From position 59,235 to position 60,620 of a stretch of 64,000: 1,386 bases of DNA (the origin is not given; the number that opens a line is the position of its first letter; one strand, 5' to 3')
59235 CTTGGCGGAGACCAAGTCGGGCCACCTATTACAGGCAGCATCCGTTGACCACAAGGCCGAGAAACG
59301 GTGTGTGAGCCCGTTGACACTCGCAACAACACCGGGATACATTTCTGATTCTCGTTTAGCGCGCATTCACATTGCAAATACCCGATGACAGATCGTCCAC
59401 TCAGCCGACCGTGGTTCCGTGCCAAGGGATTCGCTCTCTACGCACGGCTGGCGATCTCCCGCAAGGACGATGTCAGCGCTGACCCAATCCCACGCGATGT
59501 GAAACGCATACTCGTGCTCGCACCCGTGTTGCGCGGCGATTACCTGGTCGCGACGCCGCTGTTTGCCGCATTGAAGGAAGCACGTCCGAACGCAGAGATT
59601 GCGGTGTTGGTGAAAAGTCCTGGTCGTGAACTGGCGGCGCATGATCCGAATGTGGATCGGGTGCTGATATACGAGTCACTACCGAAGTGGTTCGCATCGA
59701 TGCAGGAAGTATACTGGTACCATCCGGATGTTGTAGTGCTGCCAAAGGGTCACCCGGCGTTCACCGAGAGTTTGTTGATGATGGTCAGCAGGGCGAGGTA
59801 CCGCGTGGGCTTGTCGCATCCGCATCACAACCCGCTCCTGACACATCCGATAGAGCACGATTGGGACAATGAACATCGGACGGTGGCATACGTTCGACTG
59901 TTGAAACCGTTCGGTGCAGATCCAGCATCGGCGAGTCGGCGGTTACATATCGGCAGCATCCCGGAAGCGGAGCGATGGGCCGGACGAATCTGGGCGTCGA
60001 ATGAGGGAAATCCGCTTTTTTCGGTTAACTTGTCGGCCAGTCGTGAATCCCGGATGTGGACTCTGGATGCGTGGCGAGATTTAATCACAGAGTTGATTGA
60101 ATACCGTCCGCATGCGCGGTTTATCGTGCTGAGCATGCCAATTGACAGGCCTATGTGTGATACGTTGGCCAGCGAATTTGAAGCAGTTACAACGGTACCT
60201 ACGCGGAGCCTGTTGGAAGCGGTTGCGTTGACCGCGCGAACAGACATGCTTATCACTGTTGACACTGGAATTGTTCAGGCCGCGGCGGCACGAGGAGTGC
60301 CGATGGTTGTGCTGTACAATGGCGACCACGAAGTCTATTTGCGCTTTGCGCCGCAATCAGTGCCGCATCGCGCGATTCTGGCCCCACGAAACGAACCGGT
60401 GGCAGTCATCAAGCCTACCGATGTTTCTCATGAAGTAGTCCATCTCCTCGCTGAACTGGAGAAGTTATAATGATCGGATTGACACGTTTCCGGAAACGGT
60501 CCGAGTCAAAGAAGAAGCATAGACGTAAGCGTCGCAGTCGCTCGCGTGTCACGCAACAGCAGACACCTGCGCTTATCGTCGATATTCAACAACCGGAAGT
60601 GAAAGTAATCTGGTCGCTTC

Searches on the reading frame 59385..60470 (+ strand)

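Call 9: search_protein_families(library=pfam, proteins=[window:59385-60470:+], max_evalue=0.001)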
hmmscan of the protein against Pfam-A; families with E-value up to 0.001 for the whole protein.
window:59385-60470:+ (361 aa): 1 family
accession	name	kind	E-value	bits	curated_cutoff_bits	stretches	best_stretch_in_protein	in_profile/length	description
PF01075.23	Glyco_transf_9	-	1.8e-09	37.8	22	1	207-319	103-217/247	Glycosyltransferase family 9 (heptosyltransferase)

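Call 95: search_protein_families(library=ncbifam, proteins=[window:59385-60470:+], max_evalue=1e-8)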
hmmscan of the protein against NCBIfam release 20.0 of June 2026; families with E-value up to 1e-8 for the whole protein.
window:59385-60470:+ (361 aa): 2 families
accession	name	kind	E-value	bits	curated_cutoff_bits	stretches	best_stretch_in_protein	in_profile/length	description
TIGR02193.1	heptsyl_trn_I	equivalog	1.3e-14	54.2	185.3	1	214-350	185-315/320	lipopolysaccharide heptosyltransferase I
TIGR02195.1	heptsyl_trn_II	equivalog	3.3e-09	36.3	134.6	0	41-92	1-52/339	lipopolysaccharide heptosyltransferase II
